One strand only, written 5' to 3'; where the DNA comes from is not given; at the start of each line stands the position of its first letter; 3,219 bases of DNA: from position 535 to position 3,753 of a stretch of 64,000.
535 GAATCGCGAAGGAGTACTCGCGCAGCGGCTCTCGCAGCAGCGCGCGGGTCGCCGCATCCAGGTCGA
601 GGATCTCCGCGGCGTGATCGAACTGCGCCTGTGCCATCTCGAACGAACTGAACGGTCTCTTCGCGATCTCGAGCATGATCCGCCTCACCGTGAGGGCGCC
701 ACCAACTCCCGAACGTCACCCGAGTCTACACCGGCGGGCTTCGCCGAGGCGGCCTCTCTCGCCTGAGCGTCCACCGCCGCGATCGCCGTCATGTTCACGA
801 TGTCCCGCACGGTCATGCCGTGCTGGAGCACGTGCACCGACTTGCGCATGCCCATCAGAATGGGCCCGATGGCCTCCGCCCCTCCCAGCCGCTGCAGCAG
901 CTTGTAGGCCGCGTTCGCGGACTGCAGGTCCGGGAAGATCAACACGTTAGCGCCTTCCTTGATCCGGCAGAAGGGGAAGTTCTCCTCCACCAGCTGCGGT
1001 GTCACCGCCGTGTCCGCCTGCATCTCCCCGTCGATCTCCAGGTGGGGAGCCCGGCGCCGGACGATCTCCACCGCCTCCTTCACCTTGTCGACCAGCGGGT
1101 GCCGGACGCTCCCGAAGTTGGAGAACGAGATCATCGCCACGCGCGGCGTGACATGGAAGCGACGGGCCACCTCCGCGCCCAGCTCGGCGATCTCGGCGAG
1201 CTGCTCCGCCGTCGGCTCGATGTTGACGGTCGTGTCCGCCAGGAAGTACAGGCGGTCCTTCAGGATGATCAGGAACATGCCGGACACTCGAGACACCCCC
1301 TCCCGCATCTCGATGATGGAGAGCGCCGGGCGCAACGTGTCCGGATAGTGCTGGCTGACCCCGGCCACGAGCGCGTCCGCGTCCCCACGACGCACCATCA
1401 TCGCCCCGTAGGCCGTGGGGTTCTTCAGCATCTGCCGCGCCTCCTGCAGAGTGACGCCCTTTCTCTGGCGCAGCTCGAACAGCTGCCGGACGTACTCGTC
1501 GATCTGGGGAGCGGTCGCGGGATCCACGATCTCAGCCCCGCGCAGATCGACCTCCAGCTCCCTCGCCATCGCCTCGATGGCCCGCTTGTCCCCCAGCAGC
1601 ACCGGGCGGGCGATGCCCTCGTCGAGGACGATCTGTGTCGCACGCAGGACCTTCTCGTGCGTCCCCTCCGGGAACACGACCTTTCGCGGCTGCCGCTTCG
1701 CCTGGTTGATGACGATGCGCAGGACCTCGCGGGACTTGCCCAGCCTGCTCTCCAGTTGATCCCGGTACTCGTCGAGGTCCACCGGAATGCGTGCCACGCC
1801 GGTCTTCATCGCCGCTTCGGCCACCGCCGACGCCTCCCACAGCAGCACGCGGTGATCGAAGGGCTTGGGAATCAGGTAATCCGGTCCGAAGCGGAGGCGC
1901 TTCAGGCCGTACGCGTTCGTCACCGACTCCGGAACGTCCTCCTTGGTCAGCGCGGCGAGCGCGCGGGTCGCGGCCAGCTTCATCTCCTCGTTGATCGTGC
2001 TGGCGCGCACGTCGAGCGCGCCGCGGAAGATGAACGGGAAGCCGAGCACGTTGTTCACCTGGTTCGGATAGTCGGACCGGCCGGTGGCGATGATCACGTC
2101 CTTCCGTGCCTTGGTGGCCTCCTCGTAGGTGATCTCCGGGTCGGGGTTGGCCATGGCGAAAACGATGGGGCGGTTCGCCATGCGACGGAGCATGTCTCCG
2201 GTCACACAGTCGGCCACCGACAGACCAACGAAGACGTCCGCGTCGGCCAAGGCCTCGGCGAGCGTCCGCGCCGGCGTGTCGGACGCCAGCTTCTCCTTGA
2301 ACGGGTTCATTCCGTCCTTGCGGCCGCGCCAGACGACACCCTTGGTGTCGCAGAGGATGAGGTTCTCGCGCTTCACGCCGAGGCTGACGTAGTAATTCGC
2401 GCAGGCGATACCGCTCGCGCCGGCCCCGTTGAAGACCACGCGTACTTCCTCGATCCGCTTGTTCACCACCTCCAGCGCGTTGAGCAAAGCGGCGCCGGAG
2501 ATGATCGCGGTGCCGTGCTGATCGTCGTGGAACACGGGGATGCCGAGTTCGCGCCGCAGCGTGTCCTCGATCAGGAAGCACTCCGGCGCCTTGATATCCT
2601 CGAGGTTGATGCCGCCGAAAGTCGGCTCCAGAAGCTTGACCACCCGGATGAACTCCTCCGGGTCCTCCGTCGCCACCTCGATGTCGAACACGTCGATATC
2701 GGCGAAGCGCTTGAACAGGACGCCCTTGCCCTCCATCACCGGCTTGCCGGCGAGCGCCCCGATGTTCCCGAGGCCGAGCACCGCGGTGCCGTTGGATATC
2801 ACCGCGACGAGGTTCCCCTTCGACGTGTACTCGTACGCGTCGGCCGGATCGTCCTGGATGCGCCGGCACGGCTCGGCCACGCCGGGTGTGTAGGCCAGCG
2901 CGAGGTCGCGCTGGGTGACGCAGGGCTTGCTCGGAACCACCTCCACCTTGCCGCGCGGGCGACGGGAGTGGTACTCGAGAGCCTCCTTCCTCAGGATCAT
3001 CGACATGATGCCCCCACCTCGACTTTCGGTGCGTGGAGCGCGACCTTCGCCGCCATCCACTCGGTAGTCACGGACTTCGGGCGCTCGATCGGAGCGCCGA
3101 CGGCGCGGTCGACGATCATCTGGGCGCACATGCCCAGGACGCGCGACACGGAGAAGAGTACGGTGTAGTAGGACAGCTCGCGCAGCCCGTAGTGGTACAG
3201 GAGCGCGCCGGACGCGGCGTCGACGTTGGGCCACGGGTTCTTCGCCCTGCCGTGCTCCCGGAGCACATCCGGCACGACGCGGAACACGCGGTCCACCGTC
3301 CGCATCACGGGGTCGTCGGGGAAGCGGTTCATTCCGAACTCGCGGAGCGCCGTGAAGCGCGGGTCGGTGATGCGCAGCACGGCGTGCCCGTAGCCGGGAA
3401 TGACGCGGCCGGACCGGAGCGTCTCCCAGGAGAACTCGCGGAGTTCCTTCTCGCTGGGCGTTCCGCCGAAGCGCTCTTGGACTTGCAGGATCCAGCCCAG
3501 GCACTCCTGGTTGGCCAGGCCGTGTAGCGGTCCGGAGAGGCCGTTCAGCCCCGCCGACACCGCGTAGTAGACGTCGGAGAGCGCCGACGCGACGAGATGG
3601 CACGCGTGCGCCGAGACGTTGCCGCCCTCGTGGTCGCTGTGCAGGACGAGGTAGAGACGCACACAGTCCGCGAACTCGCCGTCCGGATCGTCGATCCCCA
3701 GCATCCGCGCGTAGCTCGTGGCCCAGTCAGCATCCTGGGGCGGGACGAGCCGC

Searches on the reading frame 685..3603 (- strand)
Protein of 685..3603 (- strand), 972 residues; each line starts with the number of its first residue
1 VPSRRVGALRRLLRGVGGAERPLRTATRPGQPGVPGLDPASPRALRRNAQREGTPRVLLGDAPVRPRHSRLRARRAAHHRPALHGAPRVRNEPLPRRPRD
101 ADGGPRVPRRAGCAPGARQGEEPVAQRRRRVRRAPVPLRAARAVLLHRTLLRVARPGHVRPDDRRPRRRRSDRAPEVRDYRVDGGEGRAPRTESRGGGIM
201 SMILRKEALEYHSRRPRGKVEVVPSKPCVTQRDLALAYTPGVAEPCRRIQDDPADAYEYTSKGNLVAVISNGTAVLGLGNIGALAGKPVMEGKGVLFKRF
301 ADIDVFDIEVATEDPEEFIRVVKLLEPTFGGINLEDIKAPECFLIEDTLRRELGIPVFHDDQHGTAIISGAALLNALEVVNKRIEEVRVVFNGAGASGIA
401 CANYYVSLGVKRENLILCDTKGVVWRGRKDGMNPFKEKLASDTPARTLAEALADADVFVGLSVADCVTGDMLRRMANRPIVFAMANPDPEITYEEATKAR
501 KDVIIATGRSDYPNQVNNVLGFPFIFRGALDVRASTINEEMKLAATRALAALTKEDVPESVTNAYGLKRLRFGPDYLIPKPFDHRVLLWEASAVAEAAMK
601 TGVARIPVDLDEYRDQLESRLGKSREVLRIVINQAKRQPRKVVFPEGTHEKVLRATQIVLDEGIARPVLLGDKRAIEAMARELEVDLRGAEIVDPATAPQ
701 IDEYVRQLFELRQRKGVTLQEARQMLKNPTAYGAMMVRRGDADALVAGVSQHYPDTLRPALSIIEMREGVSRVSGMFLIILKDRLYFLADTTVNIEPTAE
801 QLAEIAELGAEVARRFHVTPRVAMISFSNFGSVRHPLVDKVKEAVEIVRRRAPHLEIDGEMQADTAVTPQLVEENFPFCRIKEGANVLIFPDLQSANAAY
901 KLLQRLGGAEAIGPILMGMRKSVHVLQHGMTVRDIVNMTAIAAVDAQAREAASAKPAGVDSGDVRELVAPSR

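Call 22: search_protein_families(library=pfam, proteins=[window:685-3603:-], max_evalue=0.00001)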
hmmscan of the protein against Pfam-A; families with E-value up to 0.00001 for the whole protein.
window:685-3603:- (972 aa): 3 families
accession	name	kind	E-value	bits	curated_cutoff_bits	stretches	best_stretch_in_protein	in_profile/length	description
PF01515.24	PTA_PTB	-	7.6e-115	384.1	24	1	628-943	3-319/319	Phosphate acetyl/butaryl transferase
PF00390.24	malic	-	8.3e-30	104.4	23.1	1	218-350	2-182/182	Malic enzyme, N-terminal domain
PF03949.21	Malic_M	-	1.4e-19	70.8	23.5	1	364-559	3-231/258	Malic enzyme, NAD binding domain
